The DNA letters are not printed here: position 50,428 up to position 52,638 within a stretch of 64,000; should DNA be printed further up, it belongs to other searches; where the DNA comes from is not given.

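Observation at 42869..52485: tamB sits directly downstream of the POTRA-type Omp85 that follows rseP, with a second Omp85 paralog on the other side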

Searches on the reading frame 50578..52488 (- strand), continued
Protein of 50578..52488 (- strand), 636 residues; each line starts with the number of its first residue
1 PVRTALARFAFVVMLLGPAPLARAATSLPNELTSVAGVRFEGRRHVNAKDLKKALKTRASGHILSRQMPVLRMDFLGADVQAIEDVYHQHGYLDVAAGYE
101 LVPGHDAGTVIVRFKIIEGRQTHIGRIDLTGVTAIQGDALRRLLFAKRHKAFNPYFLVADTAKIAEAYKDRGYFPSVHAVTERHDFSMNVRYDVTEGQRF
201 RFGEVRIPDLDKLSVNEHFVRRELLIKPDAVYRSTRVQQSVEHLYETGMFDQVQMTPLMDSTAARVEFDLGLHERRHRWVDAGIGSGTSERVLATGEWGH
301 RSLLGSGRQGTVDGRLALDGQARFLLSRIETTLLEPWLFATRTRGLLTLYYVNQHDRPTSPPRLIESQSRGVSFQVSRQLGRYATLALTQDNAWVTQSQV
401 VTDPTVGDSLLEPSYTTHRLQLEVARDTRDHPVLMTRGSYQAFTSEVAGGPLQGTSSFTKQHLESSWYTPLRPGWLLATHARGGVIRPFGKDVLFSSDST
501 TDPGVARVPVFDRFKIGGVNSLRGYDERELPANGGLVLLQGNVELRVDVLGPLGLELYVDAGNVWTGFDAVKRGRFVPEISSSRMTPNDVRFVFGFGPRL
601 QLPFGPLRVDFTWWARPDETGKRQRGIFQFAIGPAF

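Call 69: find_encoding_contigs(protein=P0412, flank=10000, max_places=1)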
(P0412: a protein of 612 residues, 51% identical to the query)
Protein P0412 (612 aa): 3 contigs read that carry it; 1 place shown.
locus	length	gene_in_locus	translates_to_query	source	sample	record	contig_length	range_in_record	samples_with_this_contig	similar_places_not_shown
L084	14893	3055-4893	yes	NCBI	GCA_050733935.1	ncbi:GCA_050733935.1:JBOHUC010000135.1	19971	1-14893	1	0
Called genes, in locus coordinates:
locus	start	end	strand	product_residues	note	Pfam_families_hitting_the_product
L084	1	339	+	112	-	PF00534:Glycos_transf_1, PF13692:Glyco_trans_1_4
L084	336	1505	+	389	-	PF04932:Wzy_C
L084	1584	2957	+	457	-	PF02163:Peptidase_M50, PF00595:PDZ (weak), PF13180:PDZ_2 (weak), PF17820:PDZ_6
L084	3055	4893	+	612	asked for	PF07244:POTRA, PF01103:Omp85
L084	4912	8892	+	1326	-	PF04357:TamB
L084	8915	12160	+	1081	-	PF13485:Peptidase_MA_2 (weak), PF00930:DPPIV_N (faint), PF25174:Beta-prop_THOC3 (faint), PF26550:Tricorn_2nd, PF26549:Tricorn_N (weak), PF07676:PD40, PF26549:Tricorn_N, PF01103:Omp85, +1 more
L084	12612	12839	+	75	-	-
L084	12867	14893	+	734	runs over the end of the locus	PF00580:UvrD-helicase, PF13245:AAA_19, PF13604:AAA_30 (faint), PF13361:UvrD_C, PF13538:UvrD_C_2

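Call 70: find_encoding_contigs(protein=P0432, flank=10000, max_places=1)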
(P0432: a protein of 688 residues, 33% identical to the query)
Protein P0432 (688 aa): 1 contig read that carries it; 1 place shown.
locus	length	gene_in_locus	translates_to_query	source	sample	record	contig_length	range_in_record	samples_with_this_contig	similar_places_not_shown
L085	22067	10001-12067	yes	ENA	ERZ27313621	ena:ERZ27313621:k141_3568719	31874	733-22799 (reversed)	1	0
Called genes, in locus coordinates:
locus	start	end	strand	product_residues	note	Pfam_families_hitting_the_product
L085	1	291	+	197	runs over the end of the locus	PF00889:EF_TS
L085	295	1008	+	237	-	PF00696:AA_kinase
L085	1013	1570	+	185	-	PF01765:RRF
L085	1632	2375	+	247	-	PF01255:Prenyltransf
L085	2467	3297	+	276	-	PF01148:CTP_transf_1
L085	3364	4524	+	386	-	PF02670:DXP_reductoisom, PF08436:DXP_redisom_C, PF13288:DXPR_C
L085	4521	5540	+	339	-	PF01075:Glyco_transf_9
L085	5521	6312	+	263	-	PF00535:Glycos_transf_2 (weak)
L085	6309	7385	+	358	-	PF00534:Glycos_transf_1, PF13692:Glyco_trans_1_4, PF13524:Glyco_trans_1_2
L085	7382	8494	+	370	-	PF13439:Glyco_transf_4, PF13579:Glyco_trans_4_4, PF00534:Glycos_transf_1, PF13692:Glyco_trans_1_4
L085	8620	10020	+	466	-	PF02163:Peptidase_M50, PF00595:PDZ (faint), PF21558:Pept_S41_N_bact (faint), PF13180:PDZ_2 (weak), PF14685:PDZ_Tricorn (weak), PF17820:PDZ_6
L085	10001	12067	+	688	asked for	PF07244:POTRA, PF01103:Omp85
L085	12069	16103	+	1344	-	PF27051:TamB_N (weak), PF04357:TamB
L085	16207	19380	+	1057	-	PF13485:Peptidase_MA_2 (weak), PF00930:DPPIV_N (faint), PF25174:Beta-prop_THOC3 (faint), PF26550:Tricorn_2nd, PF26549:Tricorn_N (weak), PF07676:PD40, PF01103:Omp85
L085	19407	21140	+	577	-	PF00128:Alpha-amylase, PF16657:Malt_amylase_C (weak)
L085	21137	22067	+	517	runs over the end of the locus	PF02446:Glyco_hydro_77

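Call 71: find_encoding_contigs(protein=P0463, flank=10000, max_places=1)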
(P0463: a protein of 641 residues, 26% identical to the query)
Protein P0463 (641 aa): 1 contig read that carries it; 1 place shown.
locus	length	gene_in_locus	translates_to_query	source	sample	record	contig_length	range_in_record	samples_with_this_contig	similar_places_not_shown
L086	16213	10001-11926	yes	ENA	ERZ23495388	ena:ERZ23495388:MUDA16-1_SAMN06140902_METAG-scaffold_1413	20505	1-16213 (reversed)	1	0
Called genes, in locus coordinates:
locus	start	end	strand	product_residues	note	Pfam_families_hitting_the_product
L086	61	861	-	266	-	-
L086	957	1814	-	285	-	PF01063:Aminotran_4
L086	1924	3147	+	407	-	PF04165:DUF401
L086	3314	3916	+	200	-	PF04542:Sigma70_r2, PF08281:Sigma70_r4_2, PF04545:Sigma70_r4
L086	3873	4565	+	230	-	PF13490:zf-HC2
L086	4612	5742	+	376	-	PF13365:Trypsin_2, PF00595:PDZ (weak), PF13180:PDZ_2, PF17820:PDZ_6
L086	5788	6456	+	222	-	PF02627:CMD (weak)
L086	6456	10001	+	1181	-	PF05359:DUF748 (faint), PF27051:TamB_N (faint), PF04357:TamB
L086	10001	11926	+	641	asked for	PF07244:POTRA (weak), PF01103:Omp85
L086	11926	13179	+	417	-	PF00266:Aminotran_5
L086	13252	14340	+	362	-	PF03054:tRNA_Me_trans, PF20259:tRNA_Me_trans_M, PF20258:tRNA_Me_trans_C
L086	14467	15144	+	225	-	PF00753:Lactamase_B, PF13483:Lactamase_B_3, PF12706:Lactamase_B_2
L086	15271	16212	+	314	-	?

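Call 83: find_encoding_contigs(protein=P0394, flank=10000, max_places=1)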
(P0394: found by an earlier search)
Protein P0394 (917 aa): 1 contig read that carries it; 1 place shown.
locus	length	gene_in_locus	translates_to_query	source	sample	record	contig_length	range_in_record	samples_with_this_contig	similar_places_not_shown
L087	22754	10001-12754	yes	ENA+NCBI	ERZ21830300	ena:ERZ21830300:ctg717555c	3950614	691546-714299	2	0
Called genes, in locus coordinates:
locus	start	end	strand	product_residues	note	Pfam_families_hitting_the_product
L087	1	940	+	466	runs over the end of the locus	PF00072:Response_reg, PF00158:Sigma54_activat, PF14532:Sigma54_activ_2, PF00004:AAA (faint), PF07728:AAA_5 (weak), PF25601:AAA_lid_14, PF02954:HTH_8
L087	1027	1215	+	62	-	-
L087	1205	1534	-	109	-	-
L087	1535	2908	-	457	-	PF13175:AAA_15 (weak), PF13304:AAA_21, PF13175:AAA_15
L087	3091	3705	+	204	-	PF00163:Ribosomal_S4, PF01479:S4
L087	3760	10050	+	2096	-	PF05359:DUF748 (weak), PF27051:TamB_N (faint), PF04357:TamB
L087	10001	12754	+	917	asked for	PF07244:POTRA, PF08479:POTRA_2 (faint), PF07244:POTRA, PF01103:Omp85, PF03865:ShlB (faint)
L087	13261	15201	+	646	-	-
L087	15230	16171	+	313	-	PF00005:ABC_tran, PF13304:AAA_21, PF13732:DrrA1-3_C (weak)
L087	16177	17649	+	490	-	-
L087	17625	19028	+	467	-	-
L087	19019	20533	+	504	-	-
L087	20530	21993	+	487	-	PF12698:ABC2_membrane_3 (weak)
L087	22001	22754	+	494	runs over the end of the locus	-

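Call 84: find_encoding_contigs(protein=P0395, flank=10000, max_places=1)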
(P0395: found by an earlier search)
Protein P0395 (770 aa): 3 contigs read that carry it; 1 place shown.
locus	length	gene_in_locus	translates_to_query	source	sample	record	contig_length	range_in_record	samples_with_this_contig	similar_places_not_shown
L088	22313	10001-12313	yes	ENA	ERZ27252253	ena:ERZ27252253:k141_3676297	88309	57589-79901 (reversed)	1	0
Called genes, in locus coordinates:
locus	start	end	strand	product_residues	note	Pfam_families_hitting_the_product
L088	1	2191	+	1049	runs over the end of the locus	PF01301:Glyco_hydro_35, PF22369:GLMA_2nd, PF14258:DUF4350 (faint)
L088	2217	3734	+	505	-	PF01336:tRNA_anti-codon, PF00152:tRNA-synt_2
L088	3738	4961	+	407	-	PF12704:MacB_PCD, PF02687:FtsX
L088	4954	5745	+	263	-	PF00005:ABC_tran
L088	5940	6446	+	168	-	PF02151:UVR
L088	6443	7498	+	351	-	PF00217:ATP-gua_Ptrans, PF27454:McsB_C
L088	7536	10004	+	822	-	PF02861:Clp_N, PF23569:NBD_SMAX1, PF00004:AAA, PF17871:AAA_lid_9, PF00004:AAA, PF07724:AAA_2, PF07728:AAA_5, PF10431:ClpB_D2-small, +5 more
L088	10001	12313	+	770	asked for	PF08479:POTRA_2 (faint), PF07244:POTRA, PF01103:Omp85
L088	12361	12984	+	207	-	PF03938:OmpH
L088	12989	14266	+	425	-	PF03331:LpxC, PF22817:ApeP-like (faint), PF07977:FabA, PF22818:ApeI-like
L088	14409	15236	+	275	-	PF25084:LbH_EIF2B (faint), PF25087:GMPPB_C (faint), PF00132:Hexapep, PF13720:Acetyltransf_11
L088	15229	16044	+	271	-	PF17930:LpxI_N, PF06230:LpxI_C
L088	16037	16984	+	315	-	PF01408:GFO_IDH_MocA, PF02826:2-Hacid_dh_C (faint), PF22725:GFO_IDH_MocA_C3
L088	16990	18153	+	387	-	PF02684:LpxB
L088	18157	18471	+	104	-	-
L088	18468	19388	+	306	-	PF02445:NadA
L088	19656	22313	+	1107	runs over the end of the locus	PF17757:UvrB_inter, PF02559:CarD_TRCF_RID, PF04851:ResIII (weak), PF00270:DEAD, PF00271:Helicase_C, PF03461:TRCF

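Call 94: find_encoding_contigs(protein=P0254, flank=10000, max_places=1)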
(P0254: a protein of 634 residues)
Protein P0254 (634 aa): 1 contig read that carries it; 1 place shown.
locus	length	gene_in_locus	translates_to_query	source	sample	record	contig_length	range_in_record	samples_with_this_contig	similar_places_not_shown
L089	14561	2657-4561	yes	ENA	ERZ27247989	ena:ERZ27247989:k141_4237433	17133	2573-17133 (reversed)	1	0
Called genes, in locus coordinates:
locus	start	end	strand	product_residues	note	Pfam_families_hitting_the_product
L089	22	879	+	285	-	PF13860:FlgD_ig (weak), PF18962:Por_Secre_tail (faint)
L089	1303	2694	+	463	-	PF02163:Peptidase_M50, PF13180:PDZ_2, PF14685:PDZ_Tricorn (faint), PF21558:Pept_S41_N_bact (faint), PF00595:PDZ (weak), PF13180:PDZ_2 (weak), PF17820:PDZ_6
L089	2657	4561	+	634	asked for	PF07244:POTRA, PF01103:Omp85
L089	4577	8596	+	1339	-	PF05359:DUF748 (weak), PF27051:TamB_N (faint), PF04357:TamB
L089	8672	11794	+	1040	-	PF13485:Peptidase_MA_2, PF00930:DPPIV_N (faint), PF23414:Beta-prop_EML_2 (faint), PF25174:Beta-prop_THOC3 (weak), PF26549:Tricorn_N, PF26550:Tricorn_2nd, PF26549:Tricorn_N (weak), PF07676:PD40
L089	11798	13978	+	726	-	PF00580:UvrD-helicase, PF01443:Viral_helicase1 (faint), PF13245:AAA_19, PF13604:AAA_30 (faint), PF13361:UvrD_C, PF13538:UvrD_C_2, PF21196:PcrA_UvrD_tudor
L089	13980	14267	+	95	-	PF02686:GatC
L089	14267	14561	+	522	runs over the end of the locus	PF01425:Amidase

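Call 95: find_encoding_contigs(protein=P0282, flank=10000, max_places=1)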
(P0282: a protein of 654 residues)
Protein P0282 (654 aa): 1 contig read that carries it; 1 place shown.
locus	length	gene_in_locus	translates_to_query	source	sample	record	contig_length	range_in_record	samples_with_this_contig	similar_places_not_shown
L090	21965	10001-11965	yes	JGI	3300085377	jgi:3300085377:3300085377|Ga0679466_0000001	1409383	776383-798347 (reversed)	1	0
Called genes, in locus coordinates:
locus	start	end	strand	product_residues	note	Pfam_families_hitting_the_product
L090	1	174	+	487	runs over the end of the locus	PF03473:MOSC, PF01008:IF-2B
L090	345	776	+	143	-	PF06491:Disulph_isomer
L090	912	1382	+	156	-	PF00572:Ribosomal_L13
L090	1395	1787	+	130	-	PF00380:Ribosomal_S9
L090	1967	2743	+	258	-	PF00318:Ribosomal_S2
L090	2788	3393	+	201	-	PF00889:EF_TS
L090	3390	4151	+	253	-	PF00696:AA_kinase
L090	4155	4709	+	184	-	PF01765:RRF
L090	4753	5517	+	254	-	PF01255:Prenyltransf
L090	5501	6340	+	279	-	PF01148:CTP_transf_1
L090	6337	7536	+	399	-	PF02670:DXP_reductoisom, PF08436:DXP_redisom_C, PF13288:DXPR_C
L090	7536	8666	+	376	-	PF13439:Glyco_transf_4, PF13579:Glyco_trans_4_4, PF00534:Glycos_transf_1, PF13692:Glyco_trans_1_4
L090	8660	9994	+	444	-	PF02163:Peptidase_M50, PF21558:Pept_S41_N_bact (faint), PF14685:PDZ_Tricorn (faint), PF17820:PDZ_6 (weak), PF00595:PDZ, PF13180:PDZ_2, PF17820:PDZ_6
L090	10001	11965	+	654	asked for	PF07244:POTRA, PF01103:Omp85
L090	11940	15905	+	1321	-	PF27051:TamB_N (faint), PF04357:TamB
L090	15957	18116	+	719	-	PF00580:UvrD-helicase, PF01443:Viral_helicase1 (faint), PF13245:AAA_19, PF13604:AAA_30 (faint), PF13361:UvrD_C, PF13538:UvrD_C_2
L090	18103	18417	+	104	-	PF02686:GatC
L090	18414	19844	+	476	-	PF01425:Amidase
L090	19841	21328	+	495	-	PF02934:GatB_N, PF02637:GatB_Yqey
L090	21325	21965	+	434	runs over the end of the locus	PF02844:GARS_N, PF01071:GARS_A, PF02786:CPSase_L_D2 (weak), PF02222:ATP-grasp, PF02843:GARS_C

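Call 102: find_related_loci(query=P0395, collection=metagenome_contigs, flank=10000)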
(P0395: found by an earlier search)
Query P0395 (770 aa) in metagenome_contigs; peptide patterns used: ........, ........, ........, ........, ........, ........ (x = any residue, [..] = any of these).
439 stretches matched a pattern; 362 encode a relative of the query (tblastn E <= 1e-3); the best 80 are kept; 80 distinct loci.
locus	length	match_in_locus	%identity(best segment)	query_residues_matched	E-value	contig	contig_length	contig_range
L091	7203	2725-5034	100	1-770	0e+0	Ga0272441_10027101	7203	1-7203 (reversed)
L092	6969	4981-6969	100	1-663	0e+0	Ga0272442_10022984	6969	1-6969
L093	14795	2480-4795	35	1-770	5e-143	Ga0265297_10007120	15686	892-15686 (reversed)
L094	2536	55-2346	34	7-770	9e-145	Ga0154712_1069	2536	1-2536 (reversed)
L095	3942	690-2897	32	31-770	3e-136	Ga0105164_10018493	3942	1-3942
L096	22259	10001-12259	33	15-770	3e-132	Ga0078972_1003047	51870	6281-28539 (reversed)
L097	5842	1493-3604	34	63-766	4e-133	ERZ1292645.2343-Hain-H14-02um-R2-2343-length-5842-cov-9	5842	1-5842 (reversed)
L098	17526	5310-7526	31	32-770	1e-130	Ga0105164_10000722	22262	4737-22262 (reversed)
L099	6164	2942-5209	33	6-766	2e-130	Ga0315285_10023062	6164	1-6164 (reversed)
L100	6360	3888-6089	33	31-770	1e-129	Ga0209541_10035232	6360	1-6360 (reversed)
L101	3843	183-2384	33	31-770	8e-133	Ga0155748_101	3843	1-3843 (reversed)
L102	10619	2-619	100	565-770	2e-128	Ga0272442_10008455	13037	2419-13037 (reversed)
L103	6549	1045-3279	33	9-770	2e-123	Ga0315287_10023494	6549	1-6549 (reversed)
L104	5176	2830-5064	33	9-770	3e-123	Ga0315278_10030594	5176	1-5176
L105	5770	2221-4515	31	4-770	4e-117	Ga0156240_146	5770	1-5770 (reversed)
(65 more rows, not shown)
